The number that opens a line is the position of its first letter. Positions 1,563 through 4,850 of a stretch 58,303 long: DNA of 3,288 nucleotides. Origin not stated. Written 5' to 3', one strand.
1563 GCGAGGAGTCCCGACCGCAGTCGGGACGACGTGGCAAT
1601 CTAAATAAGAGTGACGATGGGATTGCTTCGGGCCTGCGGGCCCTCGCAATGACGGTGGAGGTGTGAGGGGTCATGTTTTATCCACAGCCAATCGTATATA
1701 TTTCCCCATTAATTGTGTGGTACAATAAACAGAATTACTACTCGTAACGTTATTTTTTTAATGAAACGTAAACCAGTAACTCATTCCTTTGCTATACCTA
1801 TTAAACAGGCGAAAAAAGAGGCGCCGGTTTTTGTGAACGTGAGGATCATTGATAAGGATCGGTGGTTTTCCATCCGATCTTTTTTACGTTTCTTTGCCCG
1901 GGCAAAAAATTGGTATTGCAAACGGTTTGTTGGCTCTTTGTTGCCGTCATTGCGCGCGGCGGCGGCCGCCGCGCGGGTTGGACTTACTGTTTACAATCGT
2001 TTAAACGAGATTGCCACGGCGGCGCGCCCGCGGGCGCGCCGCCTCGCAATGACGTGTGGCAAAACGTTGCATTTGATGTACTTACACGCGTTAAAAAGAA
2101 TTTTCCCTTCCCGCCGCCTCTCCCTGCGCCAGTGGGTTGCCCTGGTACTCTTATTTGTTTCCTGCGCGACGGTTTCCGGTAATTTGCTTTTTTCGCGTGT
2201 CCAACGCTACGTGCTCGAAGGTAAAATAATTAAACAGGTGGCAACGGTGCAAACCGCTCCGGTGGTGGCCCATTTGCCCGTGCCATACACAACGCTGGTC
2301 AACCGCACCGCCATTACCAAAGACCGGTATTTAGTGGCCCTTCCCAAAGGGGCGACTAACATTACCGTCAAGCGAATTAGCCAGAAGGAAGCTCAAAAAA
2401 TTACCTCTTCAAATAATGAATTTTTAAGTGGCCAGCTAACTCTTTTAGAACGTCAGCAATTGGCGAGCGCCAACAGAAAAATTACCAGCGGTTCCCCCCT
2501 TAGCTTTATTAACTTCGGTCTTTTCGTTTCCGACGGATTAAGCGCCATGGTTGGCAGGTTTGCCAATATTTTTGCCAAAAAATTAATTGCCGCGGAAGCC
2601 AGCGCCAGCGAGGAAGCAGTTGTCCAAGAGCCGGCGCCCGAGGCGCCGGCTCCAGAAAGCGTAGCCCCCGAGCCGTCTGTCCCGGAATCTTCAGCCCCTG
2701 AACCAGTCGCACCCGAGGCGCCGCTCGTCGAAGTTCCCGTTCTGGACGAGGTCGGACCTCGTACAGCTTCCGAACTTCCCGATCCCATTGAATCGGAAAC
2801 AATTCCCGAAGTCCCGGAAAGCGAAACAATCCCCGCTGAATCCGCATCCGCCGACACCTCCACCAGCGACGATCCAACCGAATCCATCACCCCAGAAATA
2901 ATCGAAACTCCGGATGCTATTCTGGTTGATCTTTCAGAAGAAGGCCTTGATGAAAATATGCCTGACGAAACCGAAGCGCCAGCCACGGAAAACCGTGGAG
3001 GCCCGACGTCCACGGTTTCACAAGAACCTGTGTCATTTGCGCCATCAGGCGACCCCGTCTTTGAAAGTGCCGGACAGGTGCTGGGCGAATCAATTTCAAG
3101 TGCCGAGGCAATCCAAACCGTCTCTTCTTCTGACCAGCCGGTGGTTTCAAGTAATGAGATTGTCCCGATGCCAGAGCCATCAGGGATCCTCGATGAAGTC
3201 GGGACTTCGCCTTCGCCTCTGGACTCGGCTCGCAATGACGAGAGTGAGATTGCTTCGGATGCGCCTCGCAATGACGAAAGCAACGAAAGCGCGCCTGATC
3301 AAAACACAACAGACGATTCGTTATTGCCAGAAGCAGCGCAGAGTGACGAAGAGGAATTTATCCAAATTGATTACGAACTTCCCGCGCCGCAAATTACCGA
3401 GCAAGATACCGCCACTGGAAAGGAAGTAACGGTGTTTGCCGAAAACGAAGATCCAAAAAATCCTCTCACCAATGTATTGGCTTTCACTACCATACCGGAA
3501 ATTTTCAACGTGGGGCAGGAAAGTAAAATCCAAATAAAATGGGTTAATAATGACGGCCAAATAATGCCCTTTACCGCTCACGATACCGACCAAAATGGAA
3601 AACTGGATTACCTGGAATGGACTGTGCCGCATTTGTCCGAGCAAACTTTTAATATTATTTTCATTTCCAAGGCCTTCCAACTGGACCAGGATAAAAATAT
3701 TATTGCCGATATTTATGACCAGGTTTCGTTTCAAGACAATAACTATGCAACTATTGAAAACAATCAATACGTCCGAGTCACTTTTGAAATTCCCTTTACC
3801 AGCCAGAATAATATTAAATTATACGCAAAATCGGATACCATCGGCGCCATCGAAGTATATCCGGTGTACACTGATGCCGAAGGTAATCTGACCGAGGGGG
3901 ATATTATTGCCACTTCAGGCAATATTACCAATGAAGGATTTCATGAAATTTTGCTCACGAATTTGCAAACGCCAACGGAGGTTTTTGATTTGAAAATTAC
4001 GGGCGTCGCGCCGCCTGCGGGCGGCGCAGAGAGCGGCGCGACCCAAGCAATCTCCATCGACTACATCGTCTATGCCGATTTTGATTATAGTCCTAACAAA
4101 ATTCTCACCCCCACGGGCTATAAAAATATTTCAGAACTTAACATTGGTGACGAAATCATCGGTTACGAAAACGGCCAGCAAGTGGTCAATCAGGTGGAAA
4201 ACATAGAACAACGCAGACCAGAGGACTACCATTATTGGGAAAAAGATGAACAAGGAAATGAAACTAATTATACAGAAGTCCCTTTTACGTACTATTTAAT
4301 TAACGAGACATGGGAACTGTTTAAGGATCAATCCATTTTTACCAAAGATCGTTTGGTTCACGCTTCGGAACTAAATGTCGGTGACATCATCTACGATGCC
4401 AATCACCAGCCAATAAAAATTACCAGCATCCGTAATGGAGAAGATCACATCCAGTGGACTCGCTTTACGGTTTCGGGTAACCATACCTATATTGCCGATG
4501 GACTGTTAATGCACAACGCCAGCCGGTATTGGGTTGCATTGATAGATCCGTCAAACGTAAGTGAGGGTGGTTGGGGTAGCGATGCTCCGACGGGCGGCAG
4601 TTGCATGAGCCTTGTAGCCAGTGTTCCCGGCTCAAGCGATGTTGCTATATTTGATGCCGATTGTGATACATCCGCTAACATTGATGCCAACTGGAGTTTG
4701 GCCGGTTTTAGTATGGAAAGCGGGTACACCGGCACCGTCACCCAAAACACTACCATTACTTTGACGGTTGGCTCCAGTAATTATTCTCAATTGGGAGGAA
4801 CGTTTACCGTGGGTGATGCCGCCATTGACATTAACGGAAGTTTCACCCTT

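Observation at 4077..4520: Giant surface protein with a Hint domain wired for C-terminal cleavage only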

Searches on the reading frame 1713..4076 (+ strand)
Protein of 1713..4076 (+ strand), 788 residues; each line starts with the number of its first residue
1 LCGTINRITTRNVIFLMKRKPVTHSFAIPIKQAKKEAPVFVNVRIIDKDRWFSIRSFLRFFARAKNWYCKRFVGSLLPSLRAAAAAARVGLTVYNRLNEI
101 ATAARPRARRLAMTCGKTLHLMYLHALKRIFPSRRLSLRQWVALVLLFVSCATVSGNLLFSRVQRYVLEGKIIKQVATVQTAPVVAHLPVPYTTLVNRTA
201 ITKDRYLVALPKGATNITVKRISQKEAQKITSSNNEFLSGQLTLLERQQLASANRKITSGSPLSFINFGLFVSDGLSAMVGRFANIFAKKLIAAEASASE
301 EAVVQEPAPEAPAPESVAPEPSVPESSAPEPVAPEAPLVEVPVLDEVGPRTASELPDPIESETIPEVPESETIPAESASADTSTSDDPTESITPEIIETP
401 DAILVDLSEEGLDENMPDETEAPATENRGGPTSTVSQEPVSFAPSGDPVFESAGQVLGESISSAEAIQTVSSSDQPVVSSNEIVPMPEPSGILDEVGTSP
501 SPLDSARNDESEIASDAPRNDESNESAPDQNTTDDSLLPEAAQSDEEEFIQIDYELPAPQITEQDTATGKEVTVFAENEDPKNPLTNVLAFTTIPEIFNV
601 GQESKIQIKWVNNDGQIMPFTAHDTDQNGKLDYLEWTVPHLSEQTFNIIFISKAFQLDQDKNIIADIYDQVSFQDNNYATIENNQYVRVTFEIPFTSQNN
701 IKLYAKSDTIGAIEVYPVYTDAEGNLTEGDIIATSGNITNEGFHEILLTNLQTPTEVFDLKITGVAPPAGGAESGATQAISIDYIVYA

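Call 4: search_protein_families(library=pfam, proteins=[window:1713-4076:+], max_evalue=1)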
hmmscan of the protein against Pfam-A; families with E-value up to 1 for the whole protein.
window:1713-4076:+ (788 aa): 1 family
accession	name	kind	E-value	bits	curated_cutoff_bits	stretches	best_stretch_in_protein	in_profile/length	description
PF22309.2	HK-GC-Chemotax_sensor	-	0.013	16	27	0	454-480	62-88/122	HK/GC/Chemotaxis protein-like, sensor domain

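Call 5: search_protein_families(library=ncbifam, proteins=[window:1713-4076:+], max_evalue=1)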
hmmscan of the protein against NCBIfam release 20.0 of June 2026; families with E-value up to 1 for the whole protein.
window:1713-4076:+ (788 aa): 0 families

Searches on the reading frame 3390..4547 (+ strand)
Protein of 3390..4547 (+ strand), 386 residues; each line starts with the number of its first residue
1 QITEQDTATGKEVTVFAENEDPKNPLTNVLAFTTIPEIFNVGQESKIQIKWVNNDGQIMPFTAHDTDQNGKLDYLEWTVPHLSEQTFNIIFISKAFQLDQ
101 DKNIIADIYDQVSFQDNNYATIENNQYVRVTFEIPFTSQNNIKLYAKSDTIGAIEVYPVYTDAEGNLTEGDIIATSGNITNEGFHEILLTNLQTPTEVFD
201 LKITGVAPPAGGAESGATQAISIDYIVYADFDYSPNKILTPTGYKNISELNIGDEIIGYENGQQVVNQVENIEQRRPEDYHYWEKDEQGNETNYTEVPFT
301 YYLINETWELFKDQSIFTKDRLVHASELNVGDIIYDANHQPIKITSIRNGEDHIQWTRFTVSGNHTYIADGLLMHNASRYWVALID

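Call 13: search_protein_representatives(protein=window:3390-4547:+)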
Query: 386 residues. Proteins with E-value up to 0.001 (for the whole library): 1546; up to 1e-10: 1125; up to 1e-30: 232. The best 150 are listed.
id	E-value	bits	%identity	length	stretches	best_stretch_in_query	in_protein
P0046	2.1e-133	461.3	63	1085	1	1-381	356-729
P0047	4.5e-133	460.2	61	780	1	2-382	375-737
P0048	4.6e-100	351.6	53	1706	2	2-247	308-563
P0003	6.6e-72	258.9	62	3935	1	1-205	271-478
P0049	8.7e-69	248.7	61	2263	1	1-206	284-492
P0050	6.1e-68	245.9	59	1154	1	1-209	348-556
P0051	2.9e-67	243.6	62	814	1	2-206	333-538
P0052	3.3e-67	243.5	61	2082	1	1-205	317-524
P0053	5.5e-67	242.7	63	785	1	1-211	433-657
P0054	7.2e-67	242.3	63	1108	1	2-205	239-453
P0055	8.1e-67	242.2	61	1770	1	2-205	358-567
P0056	4.5e-66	239.7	58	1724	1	3-206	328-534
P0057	4.6e-66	239.7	61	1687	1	2-205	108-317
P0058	6.7e-66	239.1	60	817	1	2-206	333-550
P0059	1.8e-65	237.7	59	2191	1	1-204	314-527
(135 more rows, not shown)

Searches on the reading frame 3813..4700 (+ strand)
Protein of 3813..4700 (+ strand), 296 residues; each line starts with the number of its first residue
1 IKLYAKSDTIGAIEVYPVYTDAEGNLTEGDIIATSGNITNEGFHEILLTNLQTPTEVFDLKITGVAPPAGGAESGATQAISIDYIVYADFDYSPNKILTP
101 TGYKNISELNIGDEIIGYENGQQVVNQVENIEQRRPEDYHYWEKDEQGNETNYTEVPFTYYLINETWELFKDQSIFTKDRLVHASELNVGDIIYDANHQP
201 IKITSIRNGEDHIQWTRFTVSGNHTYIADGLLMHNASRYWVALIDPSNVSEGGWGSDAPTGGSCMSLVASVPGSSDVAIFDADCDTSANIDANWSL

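Call 4: search_protein_families(library=pfam, proteins=[window:3813-4700:+], max_evalue=1)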
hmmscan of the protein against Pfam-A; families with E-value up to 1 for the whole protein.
window:3813-4700:+ (296 aa): 5 families
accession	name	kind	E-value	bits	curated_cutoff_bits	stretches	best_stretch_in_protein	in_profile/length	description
PF07591.16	PT-HINT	-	0.0015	19.2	27.7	1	97-232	2-133/137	Pretoxin HINT domain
PF13403.11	Hint_2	-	0.0028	18.5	28.4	1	96-129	8-41/147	Hint domain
PF14890.11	Intein_splicing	-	0.058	13.6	35.8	1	52-235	114-155/155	Intein splicing domain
PF01079.26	Hint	-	0.077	13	29.7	1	102-208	26-134/213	Hint module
PF17816.7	PDZ_4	-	0.14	12.9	23.1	0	105-134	27-55/114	PDZ domain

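Call 5: search_protein_families(library=ncbifam, proteins=[window:3813-4700:+], max_evalue=1)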
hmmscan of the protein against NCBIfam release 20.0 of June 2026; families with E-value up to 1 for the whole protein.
window:3813-4700:+ (296 aa): 2 families
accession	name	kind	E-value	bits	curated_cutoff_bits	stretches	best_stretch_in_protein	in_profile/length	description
TIGR01443.1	intein_Cterm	domain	0.0084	16.3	15.6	1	219-235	6-23/24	intein C-terminal splicing region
NF005852.0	PRK07773.1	equivalog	0.27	9.4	780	1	186-236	784-827/886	replicative DNA helicase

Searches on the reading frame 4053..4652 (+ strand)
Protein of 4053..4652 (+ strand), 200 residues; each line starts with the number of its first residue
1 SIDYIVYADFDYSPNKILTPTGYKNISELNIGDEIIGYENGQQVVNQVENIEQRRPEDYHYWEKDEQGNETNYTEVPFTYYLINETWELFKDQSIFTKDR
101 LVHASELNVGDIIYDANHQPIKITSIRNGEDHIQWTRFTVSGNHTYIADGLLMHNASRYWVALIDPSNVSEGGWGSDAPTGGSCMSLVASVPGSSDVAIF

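Call 17: find_related_loci(query=A1, collection=genome_contigs, flank=6000)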
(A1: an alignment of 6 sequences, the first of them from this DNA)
Query A1 (169 aa) in genome_contigs; peptide patterns used: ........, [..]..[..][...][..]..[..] (x = any residue, [..] = any of these).
25 stretches matched a pattern; 9 encode a relative of the query (tblastn E <= 1e-3); 9 distinct loci.
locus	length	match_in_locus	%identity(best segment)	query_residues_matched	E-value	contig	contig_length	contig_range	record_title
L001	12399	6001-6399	60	3-150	3e-59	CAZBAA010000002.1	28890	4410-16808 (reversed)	MAG TPA_asm: uncultured Candidatus Saccharibacteria bacterium isolate SRP269290_co3_478 genome assembly, contig: NODE_14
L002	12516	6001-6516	52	2-168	8e-54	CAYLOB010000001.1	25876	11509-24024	MAG TPA_asm: uncultured Candidatus Saccharibacteria bacterium isolate SRP286056_co3_393 genome assembly, contig: NODE_15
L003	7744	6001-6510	48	4-168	4e-49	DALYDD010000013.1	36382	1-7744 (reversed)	MAG TPA_asm: Candidatus Paceibacterota bacterium isolate CTOTU14218 NODE_231_length_36382_cov_4.066947, whole genome sho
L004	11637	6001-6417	46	1-150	5e-41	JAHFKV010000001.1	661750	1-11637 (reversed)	MAG: Candidatus Staskawiczbacteria bacterium isolate nzgw418 NODE_3_length_661751_cov_10.822417, whole genome shotgun se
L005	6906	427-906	44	1-168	7e-41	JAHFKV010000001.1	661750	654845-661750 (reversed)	MAG: Candidatus Staskawiczbacteria bacterium isolate nzgw418 NODE_3_length_661751_cov_10.822417, whole genome shotgun se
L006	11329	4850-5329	44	1-161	1e-33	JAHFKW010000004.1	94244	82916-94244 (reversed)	MAG: Candidatus Staskawiczbacteria bacterium isolate nzgw419 NODE_99_length_94245_cov_5.861544, whole genome shotgun seq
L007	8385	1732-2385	33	4-168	4e-28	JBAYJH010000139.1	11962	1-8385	MAG: Sterolibacterium sp. isolate SO_2016_GW1_50 scaffold09523_OW334_2016, whole genome shotgun sequence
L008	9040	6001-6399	32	2-150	6e-21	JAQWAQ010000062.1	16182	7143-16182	MAG: Negativicutes bacterium isolate STF2_20 NODE_9535_length_16182_cov_5.293678_Sandtown_F2, whole genome shotgun seque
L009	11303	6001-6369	33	53-164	2e-13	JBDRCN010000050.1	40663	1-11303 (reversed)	MAG: Candidatus Omnitrophota bacterium isolate MEGAHIT-group-1.186 k141_4229274, whole genome shotgun sequence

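Call 18: search_solved_structures(query=A1, max_evalue=10, show_alignments=3)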
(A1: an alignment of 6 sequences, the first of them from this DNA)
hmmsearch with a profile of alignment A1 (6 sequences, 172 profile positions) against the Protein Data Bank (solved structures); distinct sequences matched with E-value up to 10: 10.
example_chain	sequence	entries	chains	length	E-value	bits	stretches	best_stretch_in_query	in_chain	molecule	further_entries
6qaz_A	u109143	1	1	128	6.1e-06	29.4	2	3-38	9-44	cyanophage-like gp41-1 intein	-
6riz_A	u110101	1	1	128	9.4e-06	28.8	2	3-38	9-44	gp41-1 intein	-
2lwy_A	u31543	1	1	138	0.0016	21.5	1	87-143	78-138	BACTERIAL INTEIN-LIKE DOMAIN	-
1mi8_A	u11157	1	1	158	0.11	15.6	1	92-143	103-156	DnaB intein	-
6dtk_A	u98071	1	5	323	0.12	15.5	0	125-162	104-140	Superoxide dismutase C111S/D83S-C111S HETERODIMER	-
6vgv_A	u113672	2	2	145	0.17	15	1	39-144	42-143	VidaL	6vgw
7f3e_E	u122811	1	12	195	0.69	13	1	39-90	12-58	RNA-free ribonuclease P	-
3qtp_A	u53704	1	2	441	0.72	12.9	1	107-154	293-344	Enolase 1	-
8kd9_A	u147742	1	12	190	0.75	12.9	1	40-90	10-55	RNA-free ribonuclease P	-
1o6x_A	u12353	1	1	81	1.3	12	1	18-70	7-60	PROCARBOXYPEPTIDASE A2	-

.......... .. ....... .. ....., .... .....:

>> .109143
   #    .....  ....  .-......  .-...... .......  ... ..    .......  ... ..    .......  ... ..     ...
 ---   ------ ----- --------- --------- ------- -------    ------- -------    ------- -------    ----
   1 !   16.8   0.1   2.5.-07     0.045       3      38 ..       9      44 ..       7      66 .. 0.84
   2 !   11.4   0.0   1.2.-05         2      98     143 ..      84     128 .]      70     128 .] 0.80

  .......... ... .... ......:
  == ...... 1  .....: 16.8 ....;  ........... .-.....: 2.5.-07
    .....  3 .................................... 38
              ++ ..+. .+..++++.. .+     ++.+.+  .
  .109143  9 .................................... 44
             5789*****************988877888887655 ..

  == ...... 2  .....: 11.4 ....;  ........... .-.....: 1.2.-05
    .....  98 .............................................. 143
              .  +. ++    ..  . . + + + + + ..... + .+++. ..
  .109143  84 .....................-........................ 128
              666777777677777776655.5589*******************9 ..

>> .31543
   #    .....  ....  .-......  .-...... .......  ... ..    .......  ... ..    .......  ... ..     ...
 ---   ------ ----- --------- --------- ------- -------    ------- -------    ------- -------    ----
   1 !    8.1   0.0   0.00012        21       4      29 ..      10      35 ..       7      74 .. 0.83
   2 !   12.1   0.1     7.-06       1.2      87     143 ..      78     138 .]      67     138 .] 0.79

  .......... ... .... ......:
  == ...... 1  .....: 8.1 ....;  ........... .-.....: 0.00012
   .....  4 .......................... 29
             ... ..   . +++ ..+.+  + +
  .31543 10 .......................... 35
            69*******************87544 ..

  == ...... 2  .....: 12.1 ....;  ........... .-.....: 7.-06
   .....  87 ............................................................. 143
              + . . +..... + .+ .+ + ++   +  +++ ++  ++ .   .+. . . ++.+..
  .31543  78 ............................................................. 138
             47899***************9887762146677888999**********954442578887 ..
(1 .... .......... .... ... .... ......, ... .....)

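Call 44: search_protein_families(library=pfam, alignment_id=A3, max_evalue=0.01)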
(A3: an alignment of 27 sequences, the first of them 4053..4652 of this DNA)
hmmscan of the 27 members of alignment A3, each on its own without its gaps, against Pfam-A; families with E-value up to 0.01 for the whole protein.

A. member 1, window:4053-4652:+ (200 aa): 2 families
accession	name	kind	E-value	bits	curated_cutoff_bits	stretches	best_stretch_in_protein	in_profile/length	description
PF07591.16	PT-HINT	-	0.001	19.8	27.7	1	17-152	2-133/137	Pretoxin HINT domain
PF13403.11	Hint_2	-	0.0011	19.8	28.4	0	16-49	8-41/147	Hint domain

B. families by the number of members that match (of 27 scanned): 8 families
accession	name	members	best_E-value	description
PF07591.16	PT-HINT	23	1.7e-09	Pretoxin HINT domain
PF13403.11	Hint_2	6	1.9e-05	Hint domain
PF14890.11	Intein_splicing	6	8.8e-05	Intein splicing domain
PF05203.21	Hom_end_hint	1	0.0018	Hom_end-associated Hint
PF19954.5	EAD10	1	0.0045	Effector-associated domain 10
PF12389.13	Peptidase_M73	1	0.0046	Camelysin metallo-endopeptidase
PF17816.7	PDZ_4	1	0.0069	PDZ domain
PF24253.1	DUF7454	1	0.0087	Domain of unknown function (DUF7454)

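Call 50: predict_structure(alignment_id=A3)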
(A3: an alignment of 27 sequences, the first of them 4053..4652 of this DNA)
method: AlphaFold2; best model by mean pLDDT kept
length: 200 residues; sequences in the alignment: 27
mean_pLDDT: 76.5   pTM: 0.69
mean pLDDT of the five models: 76.5, 76.1, 76.0, 76.0, 73.5
residues with pLDDT >= 90: 93; 70-90: 48; 50-70: 7; < 50: 52
segments of 3 or more residues with pLDDT < 50: 1-11, 158-165, 168-200
pLDDT, mean of each block of 10 residues (from residue 1): 31 77 94 94 92 84 90 90 95 90 94 96 97 86 91 71 46 36 36 43
secondary structure, 60 per line:
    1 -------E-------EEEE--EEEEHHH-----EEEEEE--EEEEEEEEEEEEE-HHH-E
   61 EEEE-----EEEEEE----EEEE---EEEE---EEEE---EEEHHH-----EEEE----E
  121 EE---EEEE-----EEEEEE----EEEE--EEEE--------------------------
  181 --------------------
elements in order: E16-19 E22-25 E34-39 E42-54 E60-64 E70-75 E80-83 E87-90 E94-97 E101-103 E112-115 E120-122 E126-129 E135-140 E145-148 E151-154

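Call 52: fold_search(model_id=the predicted structure, library=pdb)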
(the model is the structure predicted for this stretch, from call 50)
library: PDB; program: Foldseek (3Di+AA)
matches with E <= 10: 265; with E <= 0.001: 48
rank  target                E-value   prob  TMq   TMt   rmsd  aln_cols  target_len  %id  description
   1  6y75_A                2.1e-07  1.00  0.54  0.70   3.2       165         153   16  BIL2 domain from T.thermophila BUBL1 locus (C1A-N143A) (released 2021-02-03)
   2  6y75_B                2.8e-07  1.00  0.53  0.70   3.2       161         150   16  BIL2 domain from T.thermophila BUBL1 locus (C1A-N143A) (released 2021-02-03)
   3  6qaz                  6.7e-07  1.00  0.52  0.78   2.6       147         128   21  Crystal structure of gp41-1 intein (released 2019-11-13)
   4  6riz                  9.8e-07  1.00  0.50  0.76   2.9       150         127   20  Crystal structure of gp41-1 intein (C1A, F65W, D107C) (released 2020-04-29)
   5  6tmm_AAA              1.1e-06  1.00  0.51  0.65   3.7       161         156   16  BIL2 domain from T.thermophila BUBL1 locus (C1A-N143A) (released 2020-12-16)
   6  2lwy_MODEL_1_A        1.5e-06  1.00  0.53  0.75   2.6       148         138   22  Solution Structure of Bacterial Intein-Like domain from Clostridium thermocellum (released 2013-05-08)
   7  6tmm_BBB              1.5e-06  1.00  0.53  0.67   3.3       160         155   16  BIL2 domain from T.thermophila BUBL1 locus (C1A-N143A) (released 2020-12-16)
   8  6rix_A                4.8e-06  1.00  0.47  0.68   5.1       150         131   19  Crystal structure of MchDnaB-1 intein (released 2020-05-13)
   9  6rpq                  7.8e-06  1.00  0.51  0.41   5.3       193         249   14  Crystal structure of PhoCDC21-1 intein (released 2019-08-14)
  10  6riy_A                8.2e-06  1.00  0.46  0.68   5.0       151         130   18  Crystal structure of MchDnaB-1 intein (N145AA) (released 2020-05-13)
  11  6rix_B                1.1e-05  1.00  0.46  0.67   5.1       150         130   19  Crystal structure of MchDnaB-1 intein (released 2020-05-13)
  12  6bs8_B                1.3e-05  1.00  0.46  0.67   3.8       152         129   16  The class 3 DnaB intein from Mycobacterium smegmatis (released 2018-11-21)
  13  6riy_B                1.8e-05  1.00  0.47  0.68   5.1       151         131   18  Crystal structure of MchDnaB-1 intein (N145AA) (released 2020-05-13)
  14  2in0                  2.1e-05  1.00  0.46  0.63   4.0       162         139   15  crystal structure of Mtu recA intein splicing domain (released 2007-05-01)
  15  5i0a                  2.1e-05  1.00  0.45  0.61   4.4       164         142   15  RecA mini intein in complex with cisplatin (released 2016-09-21)
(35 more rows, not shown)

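Call 68: fold_search(model_id=the predicted structure, library=viral)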
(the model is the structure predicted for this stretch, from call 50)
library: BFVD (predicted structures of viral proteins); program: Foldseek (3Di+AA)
matches with E <= 10: 517; with E <= 0.001: 59
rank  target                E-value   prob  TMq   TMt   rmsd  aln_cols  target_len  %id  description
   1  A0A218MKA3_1          1.8e-07  1.00  0.54  0.11   3.2       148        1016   18  Putative gp62 [uncultured virus]
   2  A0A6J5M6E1            2.6e-07  1.00  0.53  0.39   4.7       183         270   16  Hint domain containing protein [uncultured Caudovirales phage]
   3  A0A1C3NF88            2.7e-07  1.00  0.54  0.09   4.4       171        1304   20  (no name in the UniProt tables at hand)
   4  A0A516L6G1            2.9e-07  1.00  0.50  0.29   3.9       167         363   17  (no name in the UniProt tables at hand)
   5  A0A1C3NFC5            3.2e-07  1.00  0.53  0.69   2.9       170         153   13  (no name in the UniProt tables at hand)
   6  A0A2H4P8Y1            4.2e-07  1.00  0.50  0.16   3.6       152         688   16  Terminase large subunit [Corynebacterium phage PotatoChip]
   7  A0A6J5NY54            5.6e-07  1.00  0.53  0.36   3.0       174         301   17  PASTA_pknB domain containing protein [uncultured Caudovirales phage]
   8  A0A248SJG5            5.9e-07  1.00  0.49  0.16   4.7       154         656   18  (no name in the UniProt tables at hand)
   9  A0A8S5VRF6            6.9e-07  1.00  0.52  0.68  14.1       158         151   16  (no name in the UniProt tables at hand)
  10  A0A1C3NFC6            8.2e-07  1.00  0.54  0.22   3.6       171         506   14  (no name in the UniProt tables at hand)
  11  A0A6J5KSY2            1.2e-06  1.00  0.52  0.31   3.3       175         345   18  Hint domain containing protein [uncultured Caudovirales phage]
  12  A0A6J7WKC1            1.7e-06  1.00  0.57  0.13   3.5       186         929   16  Hint domain containing protein [uncultured Caudovirales phage]
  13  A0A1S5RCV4            2.4e-06  1.00  0.48  0.65   3.6       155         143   19  Uncharacterized protein [Lactobacillus phage P1]
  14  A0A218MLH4            2.6e-06  1.00  0.51  0.75   3.3       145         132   16  Uncharacterized protein [uncultured virus]
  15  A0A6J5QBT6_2          3.2e-06  1.00  0.53  0.14   3.6       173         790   14  Hint domain containing protein [uncultured Caudovirales phage]
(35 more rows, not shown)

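Call 71: search_protein_families(library=pfam, proteins=[L008:6004-8652:+, L005:433-5727:+], max_evalue=0.01)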
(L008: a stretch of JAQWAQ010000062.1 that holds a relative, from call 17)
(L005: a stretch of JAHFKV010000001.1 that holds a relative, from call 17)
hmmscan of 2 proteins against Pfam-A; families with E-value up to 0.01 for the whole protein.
L008:6004-8652:+ (883 aa): 0 families

L005:433-5727:+ (1765 aa): 1 family
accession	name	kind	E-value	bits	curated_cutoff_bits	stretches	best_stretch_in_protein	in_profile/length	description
PF07591.16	PT-HINT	-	0.0017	19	27.7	1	3-129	2-128/137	Pretoxin HINT domain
